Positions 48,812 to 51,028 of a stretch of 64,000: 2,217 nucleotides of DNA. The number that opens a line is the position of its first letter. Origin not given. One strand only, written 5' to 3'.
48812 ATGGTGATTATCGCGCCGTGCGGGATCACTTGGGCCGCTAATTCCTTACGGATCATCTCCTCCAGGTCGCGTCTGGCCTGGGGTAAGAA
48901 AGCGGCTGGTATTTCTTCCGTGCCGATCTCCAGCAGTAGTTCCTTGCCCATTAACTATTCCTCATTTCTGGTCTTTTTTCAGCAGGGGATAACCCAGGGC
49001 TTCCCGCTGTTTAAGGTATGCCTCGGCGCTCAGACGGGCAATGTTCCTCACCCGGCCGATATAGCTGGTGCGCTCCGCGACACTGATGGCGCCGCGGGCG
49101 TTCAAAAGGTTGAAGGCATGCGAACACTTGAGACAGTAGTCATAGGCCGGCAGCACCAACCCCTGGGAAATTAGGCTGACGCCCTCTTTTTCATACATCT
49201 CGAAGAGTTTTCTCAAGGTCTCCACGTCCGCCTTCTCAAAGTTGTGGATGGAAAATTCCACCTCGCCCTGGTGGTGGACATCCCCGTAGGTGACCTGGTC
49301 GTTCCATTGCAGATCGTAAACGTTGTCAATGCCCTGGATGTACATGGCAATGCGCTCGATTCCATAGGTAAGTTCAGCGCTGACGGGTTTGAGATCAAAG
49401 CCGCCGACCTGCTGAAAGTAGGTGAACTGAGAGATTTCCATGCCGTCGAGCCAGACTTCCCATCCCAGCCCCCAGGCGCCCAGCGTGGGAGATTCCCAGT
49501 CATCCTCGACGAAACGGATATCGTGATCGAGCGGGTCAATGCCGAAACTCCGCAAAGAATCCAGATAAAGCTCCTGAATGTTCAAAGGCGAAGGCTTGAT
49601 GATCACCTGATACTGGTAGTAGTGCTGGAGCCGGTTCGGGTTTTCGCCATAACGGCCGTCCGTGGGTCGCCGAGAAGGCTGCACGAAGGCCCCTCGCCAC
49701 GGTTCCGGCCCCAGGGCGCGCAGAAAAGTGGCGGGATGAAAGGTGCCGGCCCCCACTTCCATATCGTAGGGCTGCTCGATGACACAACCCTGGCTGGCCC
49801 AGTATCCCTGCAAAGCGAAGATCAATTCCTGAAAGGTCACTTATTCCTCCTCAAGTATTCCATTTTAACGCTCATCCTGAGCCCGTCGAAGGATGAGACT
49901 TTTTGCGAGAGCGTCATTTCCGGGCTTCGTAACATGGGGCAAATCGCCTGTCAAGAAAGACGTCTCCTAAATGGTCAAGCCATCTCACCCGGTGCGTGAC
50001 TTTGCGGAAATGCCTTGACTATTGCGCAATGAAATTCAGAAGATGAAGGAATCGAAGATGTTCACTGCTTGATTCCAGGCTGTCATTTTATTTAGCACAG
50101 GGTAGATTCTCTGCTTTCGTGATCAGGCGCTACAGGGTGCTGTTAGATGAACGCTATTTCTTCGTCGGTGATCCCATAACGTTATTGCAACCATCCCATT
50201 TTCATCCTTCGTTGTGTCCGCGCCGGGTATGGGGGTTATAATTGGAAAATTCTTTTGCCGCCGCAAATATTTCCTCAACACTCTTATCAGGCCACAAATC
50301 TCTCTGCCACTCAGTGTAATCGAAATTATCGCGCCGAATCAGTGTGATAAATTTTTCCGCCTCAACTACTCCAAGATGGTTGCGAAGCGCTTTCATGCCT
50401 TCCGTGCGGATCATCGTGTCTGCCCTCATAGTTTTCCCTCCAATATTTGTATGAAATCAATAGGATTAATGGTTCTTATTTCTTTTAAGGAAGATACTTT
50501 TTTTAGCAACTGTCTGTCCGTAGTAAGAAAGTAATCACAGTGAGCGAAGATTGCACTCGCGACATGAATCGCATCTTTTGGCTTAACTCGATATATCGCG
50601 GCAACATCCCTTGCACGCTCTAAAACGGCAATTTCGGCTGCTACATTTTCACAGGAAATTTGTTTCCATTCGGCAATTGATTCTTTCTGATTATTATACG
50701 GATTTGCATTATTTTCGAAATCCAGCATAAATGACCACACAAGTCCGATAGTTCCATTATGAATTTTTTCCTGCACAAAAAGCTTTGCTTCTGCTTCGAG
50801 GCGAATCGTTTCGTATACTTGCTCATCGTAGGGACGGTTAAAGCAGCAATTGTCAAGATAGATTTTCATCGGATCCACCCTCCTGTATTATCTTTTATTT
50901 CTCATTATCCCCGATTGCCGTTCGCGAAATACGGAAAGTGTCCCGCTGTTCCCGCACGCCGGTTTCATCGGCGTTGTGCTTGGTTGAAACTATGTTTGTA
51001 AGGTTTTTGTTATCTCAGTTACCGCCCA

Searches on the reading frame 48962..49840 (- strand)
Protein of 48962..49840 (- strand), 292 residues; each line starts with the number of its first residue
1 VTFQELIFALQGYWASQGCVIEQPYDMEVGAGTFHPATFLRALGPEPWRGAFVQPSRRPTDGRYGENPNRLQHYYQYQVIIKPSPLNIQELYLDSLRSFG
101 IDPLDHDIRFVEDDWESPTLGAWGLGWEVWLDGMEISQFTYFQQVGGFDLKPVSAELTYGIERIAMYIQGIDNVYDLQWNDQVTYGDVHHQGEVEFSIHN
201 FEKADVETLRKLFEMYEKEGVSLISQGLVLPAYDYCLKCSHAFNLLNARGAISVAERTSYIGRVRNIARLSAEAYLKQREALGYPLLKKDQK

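Call 84: find_homologous_proteins(query=window:48962-49840:-, max_evalue=1e-50)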
Query window:48962-49840:- (292 aa): 8000 proteins with E <= 1e-50 among 8000 candidates; the best 120 are listed.
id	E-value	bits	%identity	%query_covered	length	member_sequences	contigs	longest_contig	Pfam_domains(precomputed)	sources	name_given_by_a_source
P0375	9.2e-198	674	98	100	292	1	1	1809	PF02091.21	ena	-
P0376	6.0e-196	668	97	100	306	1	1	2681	PF02091.21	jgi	jgi:glycyl-tRNA synthetase alpha chain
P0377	3.3e-193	659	96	100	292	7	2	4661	PF02091.21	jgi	jgi:glycyl-tRNA synthetase alpha chain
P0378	3.5e-193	659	96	100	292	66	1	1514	PF02091.21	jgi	jgi:glycyl-tRNA synthetase alpha chain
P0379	1.7e-185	633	91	99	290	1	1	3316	PF02091.21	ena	-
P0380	8.0e-185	631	91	99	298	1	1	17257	PF02091.21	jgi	jgi:glycyl-tRNA synthetase alpha chain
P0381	2.1e-182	623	90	98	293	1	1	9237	PF02091.21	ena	-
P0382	3.9e-182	622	90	98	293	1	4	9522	PF02091.21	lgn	-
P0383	5.4e-182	622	90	98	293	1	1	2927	PF02091.21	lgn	-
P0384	8.9e-182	621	90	98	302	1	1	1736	PF02091.21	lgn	-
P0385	1.6e-181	620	89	98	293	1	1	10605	PF02091.21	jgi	-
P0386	1.7e-181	620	89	98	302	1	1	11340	PF02091.21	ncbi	ncbi:MAG: glycine--tRNA ligase subunit alpha [Syntrophales bacterium]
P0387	2.1e-181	620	90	98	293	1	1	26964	PF02091.21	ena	-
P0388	5.1e-181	619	89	98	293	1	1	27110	PF02091.21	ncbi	-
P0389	8.2e-181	618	89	99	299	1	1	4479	PF02091.21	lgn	-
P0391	9.5e-180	614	88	99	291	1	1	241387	PF02091.21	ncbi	-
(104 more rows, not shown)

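Call 85: find_encoding_contigs(protein=P0391, flank=10000, max_places=2)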
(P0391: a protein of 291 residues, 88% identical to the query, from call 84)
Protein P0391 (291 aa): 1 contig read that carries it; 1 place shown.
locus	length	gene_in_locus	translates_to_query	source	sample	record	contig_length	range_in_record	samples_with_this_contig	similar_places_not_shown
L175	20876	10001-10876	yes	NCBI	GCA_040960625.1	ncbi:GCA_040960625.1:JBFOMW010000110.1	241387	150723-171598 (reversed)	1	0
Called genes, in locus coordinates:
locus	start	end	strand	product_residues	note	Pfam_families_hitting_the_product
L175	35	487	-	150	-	PF07331:TctB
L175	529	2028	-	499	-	PF01970:TctA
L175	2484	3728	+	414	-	PF05977:MFS_3, PF07690:MFS_1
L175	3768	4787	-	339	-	PF00248:Aldo_ket_red, PF13183:Fer4_8 (weak), PF13187:Fer4_9 (weak), PF13534:Fer4_17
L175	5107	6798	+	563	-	-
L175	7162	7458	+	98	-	PF18765:Polbeta, PF01909:NTP_transf_2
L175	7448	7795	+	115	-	PF01934:HepT-like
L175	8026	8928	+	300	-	PF04851:ResIII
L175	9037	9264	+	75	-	-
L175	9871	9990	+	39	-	-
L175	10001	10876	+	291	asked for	PF02091:tRNA-synt_2e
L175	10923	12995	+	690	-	PF02092:tRNA_synt_2f, PF05746:DALR_1 (faint)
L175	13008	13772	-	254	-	PF01975:SurE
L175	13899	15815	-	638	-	PF00012:HSP70, PF06723:MreB_Mbl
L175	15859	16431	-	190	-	PF01025:GrpE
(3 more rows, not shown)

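Call 86: find_encoding_contigs(protein=P0387, flank=10000, max_places=2)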
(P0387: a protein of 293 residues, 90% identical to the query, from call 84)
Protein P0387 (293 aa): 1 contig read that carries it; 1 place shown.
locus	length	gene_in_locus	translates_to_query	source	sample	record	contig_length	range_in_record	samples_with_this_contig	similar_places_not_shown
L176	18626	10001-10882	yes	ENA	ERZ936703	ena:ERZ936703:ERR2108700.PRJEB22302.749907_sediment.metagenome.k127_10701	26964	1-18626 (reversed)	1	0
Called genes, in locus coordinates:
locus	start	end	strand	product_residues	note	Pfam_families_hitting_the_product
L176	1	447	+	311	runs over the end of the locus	-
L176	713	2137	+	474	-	PF13167:GTP-bdg_N, PF16360:GTP-bdg_M, PF01926:MMR_HSR1, PF13191:AAA_16 (faint)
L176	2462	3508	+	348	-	-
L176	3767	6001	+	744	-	PF09371:Tex_N, PF22706:Tex_central_region, PF16921:Tex_YqgF, PF14635:HHH_7, PF12836:HHH_3, PF17674:HHH_9, PF00575:S1, PF23459:S1_RRP5, +1 more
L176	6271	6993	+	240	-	-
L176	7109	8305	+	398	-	PF00004:AAA (weak), PF13173:AAA_14, PF13635:DUF4143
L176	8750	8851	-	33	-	-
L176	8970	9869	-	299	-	PF13487:HD_5, PF01966:HD (weak)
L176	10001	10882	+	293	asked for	PF02091:tRNA-synt_2e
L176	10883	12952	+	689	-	PF02092:tRNA_synt_2f, PF05746:DALR_1 (weak)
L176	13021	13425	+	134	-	PF11006:DUF2845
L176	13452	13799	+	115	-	-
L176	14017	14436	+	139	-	-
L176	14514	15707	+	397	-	-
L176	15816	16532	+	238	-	PF00037:Fer4 (faint), PF13237:Fer4_10 (weak), PF13187:Fer4_9 (weak)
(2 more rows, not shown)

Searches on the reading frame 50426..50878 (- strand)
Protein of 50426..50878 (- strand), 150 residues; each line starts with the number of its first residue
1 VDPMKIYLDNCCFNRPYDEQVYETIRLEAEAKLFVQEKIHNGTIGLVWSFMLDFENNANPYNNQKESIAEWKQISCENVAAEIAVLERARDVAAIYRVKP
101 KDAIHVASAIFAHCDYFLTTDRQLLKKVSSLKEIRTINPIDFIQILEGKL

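Call 3: search_protein_families(library=pfam, proteins=[window:50426-50878:-], max_evalue=0.01)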
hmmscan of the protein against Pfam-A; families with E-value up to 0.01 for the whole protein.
window:50426-50878:- (150 aa): 1 family
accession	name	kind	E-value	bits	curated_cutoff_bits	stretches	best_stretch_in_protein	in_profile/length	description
PF01850.27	PIN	-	6.4e-05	24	23.6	1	79-127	70-116/120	PIN domain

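Call 4: search_protein_families(library=padloc, proteins=[window:50426-50878:-], max_evalue=0.01)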
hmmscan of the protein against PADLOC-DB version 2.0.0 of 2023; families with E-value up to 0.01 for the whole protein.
window:50426-50878:- (150 aa): 0 families

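Call 50: search_protein_families(library=ncbifam, proteins=[window:50426-50878:-], max_evalue=0.01)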
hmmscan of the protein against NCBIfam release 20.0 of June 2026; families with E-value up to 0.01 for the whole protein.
window:50426-50878:- (150 aa): 0 families
